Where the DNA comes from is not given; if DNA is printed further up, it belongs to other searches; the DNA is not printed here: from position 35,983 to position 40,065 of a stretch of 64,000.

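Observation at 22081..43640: Histone-H1-like Lys/Pro/Ala/Glu linkers punctuate seven consecutive central super-repeats and reappear as the C-terminal tail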

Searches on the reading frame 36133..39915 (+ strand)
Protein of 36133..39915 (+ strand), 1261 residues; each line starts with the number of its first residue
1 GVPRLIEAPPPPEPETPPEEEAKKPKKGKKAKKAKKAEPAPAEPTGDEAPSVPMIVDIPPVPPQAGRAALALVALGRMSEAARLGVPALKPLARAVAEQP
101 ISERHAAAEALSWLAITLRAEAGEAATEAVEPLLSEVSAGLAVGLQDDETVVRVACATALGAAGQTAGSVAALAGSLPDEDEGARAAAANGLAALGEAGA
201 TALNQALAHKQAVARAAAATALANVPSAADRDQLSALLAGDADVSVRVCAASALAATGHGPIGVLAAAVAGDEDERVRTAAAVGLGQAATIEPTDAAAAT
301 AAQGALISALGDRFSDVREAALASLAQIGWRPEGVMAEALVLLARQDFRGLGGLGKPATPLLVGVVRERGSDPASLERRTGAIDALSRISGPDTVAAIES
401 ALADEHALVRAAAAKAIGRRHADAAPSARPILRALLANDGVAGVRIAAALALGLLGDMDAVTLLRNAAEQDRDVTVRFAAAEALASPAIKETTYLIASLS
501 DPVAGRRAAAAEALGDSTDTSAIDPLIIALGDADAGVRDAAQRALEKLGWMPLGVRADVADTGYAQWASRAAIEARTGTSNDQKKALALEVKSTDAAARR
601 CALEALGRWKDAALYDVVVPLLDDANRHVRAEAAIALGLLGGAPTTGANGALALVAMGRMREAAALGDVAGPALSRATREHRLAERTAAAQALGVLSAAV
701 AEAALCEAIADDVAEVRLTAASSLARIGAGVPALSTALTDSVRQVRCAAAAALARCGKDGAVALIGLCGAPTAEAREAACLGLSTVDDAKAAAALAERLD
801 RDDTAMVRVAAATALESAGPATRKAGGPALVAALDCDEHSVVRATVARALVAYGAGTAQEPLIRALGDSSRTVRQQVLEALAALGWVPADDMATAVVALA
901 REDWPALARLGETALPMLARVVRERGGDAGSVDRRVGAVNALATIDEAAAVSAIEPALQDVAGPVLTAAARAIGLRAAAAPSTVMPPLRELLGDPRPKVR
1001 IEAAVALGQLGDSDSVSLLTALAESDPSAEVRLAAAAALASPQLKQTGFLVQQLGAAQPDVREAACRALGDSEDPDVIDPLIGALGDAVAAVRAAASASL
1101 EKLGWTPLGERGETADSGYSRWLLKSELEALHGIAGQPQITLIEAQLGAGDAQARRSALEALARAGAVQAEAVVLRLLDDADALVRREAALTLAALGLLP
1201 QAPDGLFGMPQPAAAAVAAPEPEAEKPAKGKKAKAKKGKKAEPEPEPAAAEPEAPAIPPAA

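Call 6: search_protein_families(library=pfam, proteins=[window:36307-39750:+], max_evalue=0.01)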
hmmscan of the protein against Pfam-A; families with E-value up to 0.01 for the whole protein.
window:36307-39750:+ (1148 aa): 7 families
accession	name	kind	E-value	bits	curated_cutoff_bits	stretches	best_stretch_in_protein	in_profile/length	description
PF13646.12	HEAT_2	-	1.9e-89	294.5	27.7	14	910-982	19-88/88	HEAT repeats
PF02985.28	HEAT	-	7.2e-49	159.6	23.5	1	926-953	1-28/31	HEAT repeat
PF12717.13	Cnd1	-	1.7e-11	44.9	26.4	0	925-983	21-84/162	non-SMC mitotic condensation complex subunit 1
PF13513.12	HEAT_EZ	-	2.7e-08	34.6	27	1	907-952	3-55/55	HEAT-like repeat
PF03130.22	HEAT_PBS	-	1.2e-07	31.9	20.9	3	386-411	1-26/27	PBS lyase HEAT-like repeat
PF25786.1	HEAT_GCN1_C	-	4.3e-06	27.3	27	0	213-271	37-95/151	GCN1-like, C-terminal HEAT repeats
PF21581.3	SCD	-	7.3e-06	26.7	27.5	0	807-826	38-57/75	Stromalin conservative domain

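Call 11: find_homologous_proteins(query=window:36133-39915:+, max_evalue=1e-20)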
Query window:36133-39915:+ (1261 aa): 6 proteins with E <= 1e-20 among 8000 candidates.
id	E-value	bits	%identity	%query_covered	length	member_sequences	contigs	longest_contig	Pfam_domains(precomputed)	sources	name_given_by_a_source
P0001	7.2e-226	771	39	91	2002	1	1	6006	PF21581.4,PF12717.14,PF12755.14,PF25786.1,PF02985.29,PF03130.23,PF13513.13,PF13646.13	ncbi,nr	ncbi:MAG: HEAT repeat domain-containing protein, partial [Myxococcota bacterium]|nr:HEAT repeat doma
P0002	5.1e-198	679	42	81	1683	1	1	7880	PF12717.14,PF25786.1,PF02985.29,PF03130.23,PF13513.13,PF13646.13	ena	-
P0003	6.4e-196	672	40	77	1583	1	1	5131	PF21581.4,PF12717.14,PF00514.30,PF25786.1,PF02985.29,PF03130.23,PF13513.13,PF13646.13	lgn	-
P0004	9.5e-112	393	35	70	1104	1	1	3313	PF21581.4,PF12717.14,PF00514.30,PF12755.14,PF02985.29,PF03130.23,PF12348.15,PF20168.5,PF13513.13,PF13646.13,PF23227.2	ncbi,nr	ncbi:MAG: HEAT repeat domain-containing protein, partial [Myxococcota bacterium]|nr:HEAT repeat doma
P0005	3.5e-51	193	32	58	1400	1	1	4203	PF12717.14,PF00514.30,PF25786.1,PF02985.29,PF03130.23,PF13513.13,PF13646.13,PF23227.2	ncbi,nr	ncbi:MAG: hypothetical protein FJ125_03220, partial [Deltaproteobacteria bacterium]|nr:hypothetical 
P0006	2.5e-22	97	28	34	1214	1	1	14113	PF12717.14,PF00514.30,PF02985.29,PF11838.15,PF01602.27,PF25767.2,PF21581.4,PF03130.23,PF20168.5,PF13513.13,PF13646.13,PF23227.2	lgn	-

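Call 13: find_encoding_contigs(protein=P0002, flank=10000, max_places=4)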
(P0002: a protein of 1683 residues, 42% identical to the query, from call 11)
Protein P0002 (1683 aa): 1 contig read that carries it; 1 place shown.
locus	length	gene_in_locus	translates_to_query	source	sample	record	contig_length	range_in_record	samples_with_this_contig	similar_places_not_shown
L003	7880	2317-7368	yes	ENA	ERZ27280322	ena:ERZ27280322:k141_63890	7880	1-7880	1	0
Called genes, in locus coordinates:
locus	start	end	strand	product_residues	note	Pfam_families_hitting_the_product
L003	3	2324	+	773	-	?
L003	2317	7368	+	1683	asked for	PF13513:HEAT_EZ (faint), PF02985:HEAT (faint), PF03130:HEAT_PBS (faint), PF12717:Cnd1 (faint), PF25786:HEAT_GCN1_C (faint), PF13646:HEAT_2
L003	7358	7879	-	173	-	?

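Call 14: find_encoding_contigs(protein=P0003, flank=10000, max_places=4)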
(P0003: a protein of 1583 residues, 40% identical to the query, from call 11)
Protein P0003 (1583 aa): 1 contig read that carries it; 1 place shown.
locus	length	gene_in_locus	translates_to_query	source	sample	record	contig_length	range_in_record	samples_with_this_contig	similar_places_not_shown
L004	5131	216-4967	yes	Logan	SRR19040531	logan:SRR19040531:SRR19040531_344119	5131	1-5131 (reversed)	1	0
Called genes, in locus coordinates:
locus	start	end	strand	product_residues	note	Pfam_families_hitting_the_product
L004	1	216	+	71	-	?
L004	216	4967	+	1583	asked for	PF00514:Arm (faint), PF02985:HEAT (faint), PF03130:HEAT_PBS (faint), PF12717:Cnd1 (faint), PF13513:HEAT_EZ (faint), PF13646:HEAT_2, PF21581:SCD (faint), PF13646:HEAT_2, +1 more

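Call 15: find_encoding_contigs(protein=P0001, flank=10000, max_places=4)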
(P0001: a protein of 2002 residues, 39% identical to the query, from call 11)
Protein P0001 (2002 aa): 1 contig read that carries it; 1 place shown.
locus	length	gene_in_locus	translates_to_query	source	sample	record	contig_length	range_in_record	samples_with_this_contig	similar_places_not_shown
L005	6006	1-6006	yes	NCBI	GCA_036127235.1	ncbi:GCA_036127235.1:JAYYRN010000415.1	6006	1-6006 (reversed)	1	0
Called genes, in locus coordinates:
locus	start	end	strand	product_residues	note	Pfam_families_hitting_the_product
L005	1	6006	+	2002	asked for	PF02985:HEAT (faint), PF03130:HEAT_PBS (faint), PF12717:Cnd1 (faint), PF13513:HEAT_EZ (faint), PF13646:HEAT_2 (weak), PF21581:SCD (faint), PF13646:HEAT_2, PF13646:HEAT_2, +2 more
